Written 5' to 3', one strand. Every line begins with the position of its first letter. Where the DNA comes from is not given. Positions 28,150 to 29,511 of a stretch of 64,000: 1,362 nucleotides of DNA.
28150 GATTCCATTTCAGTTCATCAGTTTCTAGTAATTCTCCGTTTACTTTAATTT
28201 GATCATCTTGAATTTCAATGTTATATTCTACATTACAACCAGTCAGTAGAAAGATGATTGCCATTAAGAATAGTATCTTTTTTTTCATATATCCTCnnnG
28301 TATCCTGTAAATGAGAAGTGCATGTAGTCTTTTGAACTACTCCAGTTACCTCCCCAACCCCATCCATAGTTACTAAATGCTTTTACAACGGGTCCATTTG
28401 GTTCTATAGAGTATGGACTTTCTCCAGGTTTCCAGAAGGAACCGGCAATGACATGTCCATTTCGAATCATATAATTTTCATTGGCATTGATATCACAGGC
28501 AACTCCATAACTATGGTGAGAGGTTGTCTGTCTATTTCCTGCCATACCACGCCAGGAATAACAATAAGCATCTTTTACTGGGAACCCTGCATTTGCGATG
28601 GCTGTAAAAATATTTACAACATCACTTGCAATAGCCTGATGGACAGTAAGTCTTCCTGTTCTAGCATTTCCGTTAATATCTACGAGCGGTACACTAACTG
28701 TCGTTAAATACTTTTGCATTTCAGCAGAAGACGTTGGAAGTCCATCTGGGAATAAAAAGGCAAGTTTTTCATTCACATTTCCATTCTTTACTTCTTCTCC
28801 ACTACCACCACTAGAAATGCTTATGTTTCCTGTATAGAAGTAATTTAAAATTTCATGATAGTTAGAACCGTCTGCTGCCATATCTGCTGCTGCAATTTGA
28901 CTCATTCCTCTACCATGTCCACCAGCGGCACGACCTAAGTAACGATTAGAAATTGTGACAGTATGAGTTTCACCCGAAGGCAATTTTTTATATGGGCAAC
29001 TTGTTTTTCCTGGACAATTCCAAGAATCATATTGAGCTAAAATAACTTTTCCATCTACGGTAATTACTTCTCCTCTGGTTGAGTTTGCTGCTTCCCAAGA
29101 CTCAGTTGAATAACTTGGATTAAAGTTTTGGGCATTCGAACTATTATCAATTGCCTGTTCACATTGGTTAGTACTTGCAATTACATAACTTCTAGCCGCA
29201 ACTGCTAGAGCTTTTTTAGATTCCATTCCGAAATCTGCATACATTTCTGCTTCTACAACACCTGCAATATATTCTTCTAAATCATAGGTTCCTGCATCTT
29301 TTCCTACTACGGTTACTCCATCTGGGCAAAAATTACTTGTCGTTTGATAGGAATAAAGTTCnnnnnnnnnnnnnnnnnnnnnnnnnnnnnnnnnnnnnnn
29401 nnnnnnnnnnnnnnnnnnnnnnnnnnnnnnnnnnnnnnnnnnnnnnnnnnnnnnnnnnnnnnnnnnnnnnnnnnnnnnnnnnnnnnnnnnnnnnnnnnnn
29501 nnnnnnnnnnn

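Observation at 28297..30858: T4SS hydrolase with unusual SpoIID-like + M15 peptidase two-domain architecture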

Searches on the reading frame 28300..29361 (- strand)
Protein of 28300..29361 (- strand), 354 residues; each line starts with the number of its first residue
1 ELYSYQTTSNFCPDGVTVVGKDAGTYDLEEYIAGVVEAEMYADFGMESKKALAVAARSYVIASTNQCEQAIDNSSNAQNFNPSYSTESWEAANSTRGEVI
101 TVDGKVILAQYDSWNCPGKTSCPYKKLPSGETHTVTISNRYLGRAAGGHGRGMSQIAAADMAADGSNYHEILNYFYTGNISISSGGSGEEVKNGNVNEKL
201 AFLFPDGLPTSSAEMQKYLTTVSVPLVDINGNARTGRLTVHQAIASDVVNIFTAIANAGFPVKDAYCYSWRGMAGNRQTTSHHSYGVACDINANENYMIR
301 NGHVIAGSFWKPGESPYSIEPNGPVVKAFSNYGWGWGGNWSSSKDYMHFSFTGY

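Call 28: find_homologous_proteins(query=window:28300-29361:-, max_evalue=0.001)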
Query window:28300-29361:- (354 aa): 169 proteins with E <= 0.001 among 2917 candidates; the best 120 are listed.
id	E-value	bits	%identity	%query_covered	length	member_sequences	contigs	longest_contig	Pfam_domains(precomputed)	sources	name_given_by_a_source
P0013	1.2e-201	687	84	100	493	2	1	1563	PF08486.16,PF13539.12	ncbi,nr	ncbi:MAG: M15 family metallopeptidase, partial [Bacilli bacterium]|nr:M15 family metallopeptidase [B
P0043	1.5e-61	227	59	50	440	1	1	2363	PF21277.3,PF13539.12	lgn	-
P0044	1.2e-60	224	61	45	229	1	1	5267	PF13539.12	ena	-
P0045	3.8e-59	219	63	47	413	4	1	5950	PF13539.12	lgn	-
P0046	7.0e-59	218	56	51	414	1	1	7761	PF13539.12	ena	-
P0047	2.3e-58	216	59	49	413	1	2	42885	PF13539.12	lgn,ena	-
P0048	1.7e-57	213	59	47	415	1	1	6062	PF13539.12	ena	-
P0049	2.0e-57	213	56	46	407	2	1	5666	PF13539.12,PF01832.26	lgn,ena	-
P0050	3.0e-57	212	54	53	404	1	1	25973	PF13539.12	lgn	-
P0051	2.6e-55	206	57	47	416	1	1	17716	PF13539.12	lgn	-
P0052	7.2e-55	205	60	45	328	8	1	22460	PF13539.12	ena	-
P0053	1.4e-54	204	60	45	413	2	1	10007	PF13539.12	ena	-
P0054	1.9e-54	203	60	45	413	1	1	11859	PF13539.12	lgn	-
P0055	5.4e-54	202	60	45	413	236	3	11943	PF13539.12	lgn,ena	-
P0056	2.3e-53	200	60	45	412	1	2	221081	PF13539.12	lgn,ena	-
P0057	2.3e-53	200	60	45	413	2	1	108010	PF13539.12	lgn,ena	-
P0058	4.0e-49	186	54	46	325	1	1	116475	PF13539.12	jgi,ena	jgi:hypothetical protein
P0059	3.0e-45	173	50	47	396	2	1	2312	PF13539.12,PF18013.7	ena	-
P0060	3.6e-45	173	52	45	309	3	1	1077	PF13539.12,PF18013.7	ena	-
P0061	5.9e-44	169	50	47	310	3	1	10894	PF13539.12,PF18013.7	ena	-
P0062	1.5e-43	167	53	44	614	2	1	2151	PF13539.12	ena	-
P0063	2.8e-43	167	46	51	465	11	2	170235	PF13539.12,PF18013.7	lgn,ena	-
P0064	4.1e-43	166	48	46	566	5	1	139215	PF13539.12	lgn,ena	-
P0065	5.3e-43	166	49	50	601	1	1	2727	PF13539.12,PF01832.26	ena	-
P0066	9.7e-43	165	50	44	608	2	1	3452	PF13539.12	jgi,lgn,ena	-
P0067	2.5e-41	160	52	45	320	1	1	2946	PF08486.16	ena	-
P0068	5.9e-41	159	52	45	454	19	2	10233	PF05257.23,PF08486.16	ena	-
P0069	2.2e-40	157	43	55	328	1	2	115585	PF13539.12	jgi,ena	-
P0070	6.5e-40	155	46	47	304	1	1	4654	PF13539.12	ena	-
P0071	3.0e-38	150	47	45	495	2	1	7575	PF13539.12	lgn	-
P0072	1.8e-37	147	45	46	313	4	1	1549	PF13539.12,PF18013.7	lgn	-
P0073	3.8e-37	146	47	47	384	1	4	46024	PF13702.12,PF13539.12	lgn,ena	-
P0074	4.5e-37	146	48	45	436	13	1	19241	PF05257.23,PF08486.16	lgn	-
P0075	3.2e-36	143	45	52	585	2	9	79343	PF05257.23,PF08486.16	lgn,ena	-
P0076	3.5e-36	143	45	44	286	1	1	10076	PF13539.12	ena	-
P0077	1.2e-35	141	46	49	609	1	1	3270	PF05257.23,PF08486.16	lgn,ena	-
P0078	2.2e-35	141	47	45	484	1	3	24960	PF13539.12,PF00395.26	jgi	-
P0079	8.8e-35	139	43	48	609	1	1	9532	PF13539.12,PF21910.3,PF00041.28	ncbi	-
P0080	2.9e-34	137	34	73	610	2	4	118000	PF13539.12,PF21910.3,PF00041.28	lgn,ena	-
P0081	4.8e-34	136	44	47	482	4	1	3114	PF13539.12,PF00395.26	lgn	-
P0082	4.8e-34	136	44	47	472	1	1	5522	PF13539.12,PF00395.26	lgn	-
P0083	5.4e-34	136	34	81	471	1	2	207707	PF13539.12,PF00395.26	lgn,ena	-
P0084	5.9e-34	136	46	45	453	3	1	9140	PF05257.23,PF08486.16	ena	-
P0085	6.9e-34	136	48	43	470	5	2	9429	PF13539.12,PF00395.26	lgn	-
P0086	8.1e-34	135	45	51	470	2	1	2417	PF13539.12,PF00395.26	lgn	-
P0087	8.2e-34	135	49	45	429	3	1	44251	PF13539.12,PF00395.26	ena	-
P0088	1.1e-33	135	48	43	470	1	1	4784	PF13539.12,PF00395.26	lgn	-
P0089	1.2e-33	135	43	53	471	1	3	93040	PF13539.12,PF00395.26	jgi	-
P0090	3.0e-33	134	52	40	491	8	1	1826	PF13539.12,PF00395.26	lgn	-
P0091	3.4e-33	133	46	44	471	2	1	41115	PF13539.12,PF00395.26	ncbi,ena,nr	ncbi:MAG: M15 family metallopeptidase [Clostridia bacterium]|nr:M15 family metallopeptidase [Clostri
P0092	4.2e-33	133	50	46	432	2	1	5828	PF13539.12,PF00395.26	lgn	-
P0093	1.0e-32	132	44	49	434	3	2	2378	PF05257.23,PF08486.16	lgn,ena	-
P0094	1.1e-32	132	47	43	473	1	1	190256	PF13539.12,PF00395.26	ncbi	-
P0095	1.2e-32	132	47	43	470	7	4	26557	PF13539.12,PF00395.26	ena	-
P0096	1.2e-32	132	44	47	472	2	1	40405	PF13539.12,PF00395.26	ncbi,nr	ncbi:MAG: M15 family metallopeptidase [Clostridia bacterium]|nr:M15 family metallopeptidase [Clostri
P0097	1.4e-32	131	51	40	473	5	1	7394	PF13539.12,PF00395.26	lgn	-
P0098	1.5e-32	131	44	43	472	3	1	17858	PF13539.12,PF00395.26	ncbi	-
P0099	1.6e-32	131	51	41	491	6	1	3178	PF13539.12,PF00395.26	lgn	-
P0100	1.7e-32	131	51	41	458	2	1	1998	PF13539.12,PF00395.26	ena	-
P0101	1.9e-32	131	51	40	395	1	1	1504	PF13539.12,PF00395.26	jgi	jgi:hypothetical protein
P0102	2.7e-32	130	45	44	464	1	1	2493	PF13539.12,PF00395.26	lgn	-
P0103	2.7e-32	130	47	46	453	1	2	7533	PF13539.12,PF00395.26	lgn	-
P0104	3.4e-32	130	43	45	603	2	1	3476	PF13539.12,PF25814.2,PF21910.3,PF00041.28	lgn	-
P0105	3.7e-32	130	45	40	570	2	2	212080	PF01476.27,PF13539.12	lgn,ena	-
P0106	4.2e-32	130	51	41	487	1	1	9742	PF13539.12,PF00395.26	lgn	-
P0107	4.7e-32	130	44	46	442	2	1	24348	PF13539.12,PF00395.26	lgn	-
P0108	1.1e-31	128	46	46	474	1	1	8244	PF13539.12,PF00395.26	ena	-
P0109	1.1e-31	128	46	46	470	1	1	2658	PF13539.12,PF00395.26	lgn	-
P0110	1.2e-31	128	47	44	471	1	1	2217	PF13539.12,PF00395.26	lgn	-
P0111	2.0e-31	128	47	46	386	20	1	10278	PF13539.12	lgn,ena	-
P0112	2.6e-31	127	47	40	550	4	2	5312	PF13539.12,PF25833.1,PF00041.28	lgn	-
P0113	2.6e-31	127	51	41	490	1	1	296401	PF13539.12,PF00395.26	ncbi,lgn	-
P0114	3.3e-31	127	47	46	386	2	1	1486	PF13539.12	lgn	-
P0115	3.4e-31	127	45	46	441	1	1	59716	PF13539.12,PF00395.26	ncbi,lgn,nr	ncbi:MAG: M15 family metallopeptidase [Clostridia bacterium]|nr:M15 family metallopeptidase [Clostri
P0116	3.7e-31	127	46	46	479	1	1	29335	PF13539.12,PF00395.26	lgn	-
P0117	4.1e-31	127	50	41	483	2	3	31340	PF13539.12,PF00395.26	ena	-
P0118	6.0e-31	126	44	46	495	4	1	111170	PF13539.12,PF00395.26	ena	-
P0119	6.1e-31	126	37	59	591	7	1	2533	PF13539.12,PF21910.3,PF00041.28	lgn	-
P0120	6.9e-31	126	48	40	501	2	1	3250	PF13539.12,PF00395.26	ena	-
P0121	7.8e-31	126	45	46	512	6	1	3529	PF13539.12,PF00395.26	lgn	-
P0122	9.4e-31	125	45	46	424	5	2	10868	PF13539.12,PF00395.26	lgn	-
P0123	1.2e-30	125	50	38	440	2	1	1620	PF13539.12,PF00395.26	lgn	-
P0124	1.4e-30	125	48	41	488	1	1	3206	PF13539.12,PF25833.1,PF00041.28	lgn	-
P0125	1.5e-30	125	52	33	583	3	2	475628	PF01476.27,PF13539.12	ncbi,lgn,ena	-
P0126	1.8e-30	124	45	40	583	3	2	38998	PF01476.27,PF13539.12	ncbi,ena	-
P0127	1.8e-30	124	43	48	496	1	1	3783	PF08486.16,PF13529.14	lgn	-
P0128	3.8e-30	123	47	44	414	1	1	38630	PF13539.12,PF00395.26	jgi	jgi:hypothetical protein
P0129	4.1e-30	123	45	45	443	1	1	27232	PF13539.12,PF00395.26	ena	-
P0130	5.2e-30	123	52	33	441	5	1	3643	PF13539.12,PF00395.26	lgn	-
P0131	7.3e-30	122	54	34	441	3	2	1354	PF13539.12,PF00395.26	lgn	-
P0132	9.9e-30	122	34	84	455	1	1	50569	PF13539.12,PF00395.26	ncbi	-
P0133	1.1e-29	122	46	40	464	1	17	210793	PF13539.12,PF00395.26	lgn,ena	-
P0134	1.2e-29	122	45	46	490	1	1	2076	PF13539.12,PF00395.26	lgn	-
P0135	2.7e-29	121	45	41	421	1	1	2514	PF13539.12,PF00395.26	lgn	-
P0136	2.8e-29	120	44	40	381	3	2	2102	PF01476.27,PF13539.12,PF23473.2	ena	-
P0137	3.7e-29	120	47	40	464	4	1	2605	PF13539.12,PF00395.26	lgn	-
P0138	4.1e-29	120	49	38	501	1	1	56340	PF13539.12,PF25833.1,PF21910.3,PF00041.28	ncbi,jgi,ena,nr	ncbi:MAG: M15 family metallopeptidase [Oscillospiraceae bacterium]|nr:M15 family metallopeptidase [O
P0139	4.3e-29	120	46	40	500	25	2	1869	PF13539.12,PF00395.26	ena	-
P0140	4.5e-29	120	47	40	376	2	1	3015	PF13539.12,PF00395.26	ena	-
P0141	4.6e-29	120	49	38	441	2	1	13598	PF13539.12,PF00395.26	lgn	-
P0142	7.3e-29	119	50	40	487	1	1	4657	PF13539.12,PF00395.26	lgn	-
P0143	7.5e-29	119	44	40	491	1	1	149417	PF13539.12,PF00395.26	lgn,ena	-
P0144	9.1e-29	119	35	68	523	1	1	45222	PF13539.12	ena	-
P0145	1.0e-28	119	46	40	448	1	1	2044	PF13539.12,PF00395.26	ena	-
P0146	1.6e-28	118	46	42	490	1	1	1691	PF13539.12,PF00395.26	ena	-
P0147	1.8e-28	118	53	34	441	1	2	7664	PF13539.12,PF00395.26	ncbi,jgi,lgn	-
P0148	9.2e-28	115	43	46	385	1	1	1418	PF13539.12,PF00395.26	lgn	-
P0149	1.6e-27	115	46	40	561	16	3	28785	PF13539.12,PF00395.26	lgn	-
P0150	3.9e-27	113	44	40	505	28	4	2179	PF13539.12,PF00041.28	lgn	-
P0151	4.1e-27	113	46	40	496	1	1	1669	PF13539.12,PF00395.26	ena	-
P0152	4.2e-27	113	45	40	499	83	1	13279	PF13539.12,PF00395.26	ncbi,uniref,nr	ncbi:MAG TPA: S-layer homology domain-containing protein [Candidatus Intestinimonas pullistercoris]|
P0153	4.7e-27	113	51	33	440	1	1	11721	PF13539.12,PF00395.26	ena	-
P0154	5.8e-27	113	45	44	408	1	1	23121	PF13539.12,PF00395.26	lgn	-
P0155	1.2e-26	112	46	40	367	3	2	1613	PF13539.12,PF00395.26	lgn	-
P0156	5.1e-26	110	45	40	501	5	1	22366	PF13539.12,PF00041.28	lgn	-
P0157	5.7e-26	110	39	53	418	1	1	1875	PF13539.12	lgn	-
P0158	1.6e-25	108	41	44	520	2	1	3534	PF13539.12,PF00041.28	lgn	-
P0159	2.2e-25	108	54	30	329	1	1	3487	PF01425.27,PF13539.12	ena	-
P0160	2.7e-25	107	45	40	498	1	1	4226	PF13539.12,PF00395.26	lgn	-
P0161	1.1e-24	105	40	49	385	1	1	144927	PF13539.12,PF00395.26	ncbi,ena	-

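Call 42: predict_structure(alignment_id=A3)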
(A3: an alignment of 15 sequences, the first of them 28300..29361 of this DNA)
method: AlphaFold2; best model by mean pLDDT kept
length: 354 residues; sequences in the alignment: 15
mean_pLDDT: 74.9   pTM: 0.55
mean pLDDT of the five models: 74.9, 74.1, 74.1, 70.6, 69.9
residues with pLDDT >= 90: 39; 70-90: 207; 50-70: 75; < 50: 33
segments of 3 or more residues with pLDDT < 50: 1-9, 148-150, 182-185, 272-284, 342-344
pLDDT, mean of each block of 10 residues (from residue 1): 30 77 87 91 90 91 81 79 91 83 74 69 81 85 64 78 91 79 57 83 77 69 79 80 81 84 79 42 64 68 62 56 81 75 64 74
secondary structure, 60 per line:
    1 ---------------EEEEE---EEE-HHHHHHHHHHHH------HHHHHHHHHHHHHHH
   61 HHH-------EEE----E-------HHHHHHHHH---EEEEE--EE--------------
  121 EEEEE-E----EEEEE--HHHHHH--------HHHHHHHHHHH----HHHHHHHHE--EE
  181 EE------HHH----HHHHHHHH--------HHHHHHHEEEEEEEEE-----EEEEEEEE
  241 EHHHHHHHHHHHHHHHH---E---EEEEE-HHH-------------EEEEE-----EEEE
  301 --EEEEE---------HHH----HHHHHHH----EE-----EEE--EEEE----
elements in order: E16-20 E24-26 H28-39 H46-63 E71-73 H86-94 E98-102 E121-125 E132-136 H139-144 H153-163 H168-175 E179-182 H196-203 H212-218 E219-227 E233-241 H242-257 E265-269 E287-291 E297-300 E303-307 H324-330 E342-344 E347-350

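Call 46: fold_search(model_id=the predicted structure, library=pdb)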
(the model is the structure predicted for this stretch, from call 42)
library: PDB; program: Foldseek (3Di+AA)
matches with E <= 10: 266; with E <= 0.001: 3
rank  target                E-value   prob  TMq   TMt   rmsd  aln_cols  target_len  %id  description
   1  5i1t_A                1.1e-06  1.00  0.34  0.41   8.8       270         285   19  2.6 Angstrom Resolution Crystal Structure of Stage II Sporulation Protein D (SpoIID) from Clostridium difficile in Com (released 2016-05-25)
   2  4rwr_A                3.6e-06  1.00  0.29  0.38  11.4       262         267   22  2.1 Angstrom Crystal Structure of Stage II Sporulation Protein D from Bacillus anthracis (released 2014-12-17)
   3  4rwr_B                1.8e-05  1.00  0.31  0.39  10.6       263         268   21  2.1 Angstrom Crystal Structure of Stage II Sporulation Protein D from Bacillus anthracis (released 2014-12-17)
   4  9h68_B                1.1e-03  1.00  0.27  0.24  11.3       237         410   17  Crystal Structure of the spore gernation lytic transglycosylase SleC from Clostridioides difficile in its zymogenic fo (released 2025-02-12)
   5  9h68_A                1.3e-03  1.00  0.29  0.26  10.8       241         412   15  Crystal Structure of the spore gernation lytic transglycosylase SleC from Clostridioides difficile in its zymogenic fo (released 2025-02-12)
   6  9h68_D                4.8e-03  1.00  0.29  0.26  10.5       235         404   15  Crystal Structure of the spore gernation lytic transglycosylase SleC from Clostridioides difficile in its zymogenic fo (released 2025-02-12)
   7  9h68_C                8.9e-03  1.00  0.29  0.26  11.1       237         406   17  Crystal Structure of the spore gernation lytic transglycosylase SleC from Clostridioides difficile in its zymogenic fo (released 2025-02-12)
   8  6vo1_A                8.3e-01  0.06  0.08  0.07  19.1       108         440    7  BG505 SOSIP.v5.2 in complex with rhesus macaque Fab RM20J (released 2020-07-01)
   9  6ndx_B                9.3e-01  0.08  0.11  0.16  13.0       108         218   11  Lysinoalanine cross-linked FlgE dimer from Treponema denticola (released 2019-08-14)
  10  5idm_A                9.8e-01  0.06  0.12  0.19  10.4       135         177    7  Bifunctional histidine kinase CckA (domain, CA) in complex with c-di-GMP and AMPPNP/Mg2+ (released 2016-10-05)
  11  6vn0_A                1.1e+00  0.06  0.09  0.08  17.4        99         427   10  BG505 SOSIP.v4.1 in complex with rhesus macaque Fab RM20F (released 2020-06-24)
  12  4lw4_D                1.4e+00  0.08  0.09  0.19   9.8        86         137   12  Structural changes during cysteine desulfurase CsdA and sulfur-acceptor CsdE interactions provide insight into the tra (released 2013-08-07)
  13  3sxn_A                1.4e+00  0.06  0.11  0.10  11.6       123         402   14  Mycobacterium tuberculosis Eis protein initiates modulation of host immune responses by acetylation of DUSP16/MKP-7 (released 2012-05-23)
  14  9ni9_E                1.4e+00  0.04  0.08  0.07  19.6       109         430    7  BG505-CH505 Env glycoprotein in complex with NHP pAb Base-1 isolated from animal RUu18 at week 14 (released 2025-06-25)
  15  6m81_B                1.6e+00  0.03  0.09  0.13  15.5       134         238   10  Crystal structure of TylM1 Y14F bound to SAH and dTDP-phenol (released 2019-03-13)
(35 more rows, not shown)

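Call 74: find_encoding_contigs(protein=P0075, flank=8000, max_places=3)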
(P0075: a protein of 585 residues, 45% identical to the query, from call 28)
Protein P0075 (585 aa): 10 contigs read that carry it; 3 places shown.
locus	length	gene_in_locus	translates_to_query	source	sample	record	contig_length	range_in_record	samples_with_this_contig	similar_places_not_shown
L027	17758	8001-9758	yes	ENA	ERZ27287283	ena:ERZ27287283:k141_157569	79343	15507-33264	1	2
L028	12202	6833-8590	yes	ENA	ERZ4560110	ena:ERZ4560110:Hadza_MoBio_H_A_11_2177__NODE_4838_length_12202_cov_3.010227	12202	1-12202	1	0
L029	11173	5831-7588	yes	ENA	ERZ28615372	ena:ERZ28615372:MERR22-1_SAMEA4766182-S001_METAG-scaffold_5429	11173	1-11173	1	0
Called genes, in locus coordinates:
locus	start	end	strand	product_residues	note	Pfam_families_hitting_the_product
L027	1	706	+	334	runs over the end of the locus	-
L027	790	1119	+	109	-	-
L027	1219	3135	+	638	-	-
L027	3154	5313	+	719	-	-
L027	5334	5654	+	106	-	-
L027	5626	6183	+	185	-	PF26593:TraC-like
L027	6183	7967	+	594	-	PF12846:AAA_10 (faint), PF19044:P-loop_TraG, PF20720:nSTAND3 (faint), PF01935:DUF87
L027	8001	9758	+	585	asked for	PF08486:SpoIID, PF05257:CHAP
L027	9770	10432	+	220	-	-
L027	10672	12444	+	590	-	PF09479:Flg_new (weak)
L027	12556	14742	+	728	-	PF02534:T4SS-DNA_transf, PF01935:DUF87 (faint), PF10412:TrwB_AAD_bind, PF12696:TraG-D_C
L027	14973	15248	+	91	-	PF00581:Rhodanese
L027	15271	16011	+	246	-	PF09560:Spore_YunB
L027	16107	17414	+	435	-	PF19295:SufBD_N, PF01458:SUFBD_core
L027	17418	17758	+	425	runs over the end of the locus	PF01520:Amidase_3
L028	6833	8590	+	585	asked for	PF08486:SpoIID, PF05257:CHAP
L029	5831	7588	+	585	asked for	PF08486:SpoIID, PF05257:CHAP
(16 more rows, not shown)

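Call 75: find_encoding_contigs(protein=P0056, flank=8000, max_places=2)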
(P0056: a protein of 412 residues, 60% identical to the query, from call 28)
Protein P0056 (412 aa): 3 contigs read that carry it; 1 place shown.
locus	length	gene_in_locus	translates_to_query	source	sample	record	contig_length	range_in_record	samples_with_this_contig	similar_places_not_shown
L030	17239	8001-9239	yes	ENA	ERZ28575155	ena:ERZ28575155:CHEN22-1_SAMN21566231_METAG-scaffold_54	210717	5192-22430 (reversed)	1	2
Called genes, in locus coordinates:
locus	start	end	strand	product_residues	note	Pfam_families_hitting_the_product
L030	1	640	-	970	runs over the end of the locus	PF18555:MobL, PF23310:TPR_27 (faint), PF08238:Sel1 (weak)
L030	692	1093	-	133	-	PF21983:NikA-like (weak), PF01402:RHH_1 (weak)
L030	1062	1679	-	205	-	PF00589:Phage_integrase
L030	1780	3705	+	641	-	PF02534:T4SS-DNA_transf, PF10412:TrwB_AAD_bind, PF12696:TraG-D_C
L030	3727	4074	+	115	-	-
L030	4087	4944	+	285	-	PF19597:TrbL_4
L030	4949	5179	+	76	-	-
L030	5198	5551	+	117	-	-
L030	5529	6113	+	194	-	-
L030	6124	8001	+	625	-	PF12846:AAA_10 (faint), PF19044:P-loop_TraG (faint)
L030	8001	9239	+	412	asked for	PF13539:Peptidase_M15_4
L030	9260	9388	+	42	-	-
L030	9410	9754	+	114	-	-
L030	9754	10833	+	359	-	-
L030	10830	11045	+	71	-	-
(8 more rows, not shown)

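Call 80: find_encoding_contigs(protein=P0047, flank=8000, max_places=1)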
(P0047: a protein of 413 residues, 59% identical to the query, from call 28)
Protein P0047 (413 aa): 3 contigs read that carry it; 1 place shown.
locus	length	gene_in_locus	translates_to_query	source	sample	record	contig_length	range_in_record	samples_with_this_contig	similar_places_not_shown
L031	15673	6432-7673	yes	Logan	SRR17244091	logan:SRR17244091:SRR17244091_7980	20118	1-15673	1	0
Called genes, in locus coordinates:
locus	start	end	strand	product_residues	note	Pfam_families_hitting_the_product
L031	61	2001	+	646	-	PF02534:T4SS-DNA_transf, PF10412:TrwB_AAD_bind, PF12696:TraG-D_C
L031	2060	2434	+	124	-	-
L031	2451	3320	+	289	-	PF19597:TrbL_4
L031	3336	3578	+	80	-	-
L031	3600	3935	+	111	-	-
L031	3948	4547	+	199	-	PF26593:TraC-like (weak)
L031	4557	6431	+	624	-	PF01935:DUF87 (faint), PF12846:AAA_10 (weak), PF19044:P-loop_TraG (faint)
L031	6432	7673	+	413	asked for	PF13539:Peptidase_M15_4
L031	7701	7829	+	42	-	-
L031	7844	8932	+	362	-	-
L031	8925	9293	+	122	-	-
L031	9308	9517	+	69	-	-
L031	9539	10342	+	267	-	-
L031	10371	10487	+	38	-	-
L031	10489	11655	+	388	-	PF18941:DUF5688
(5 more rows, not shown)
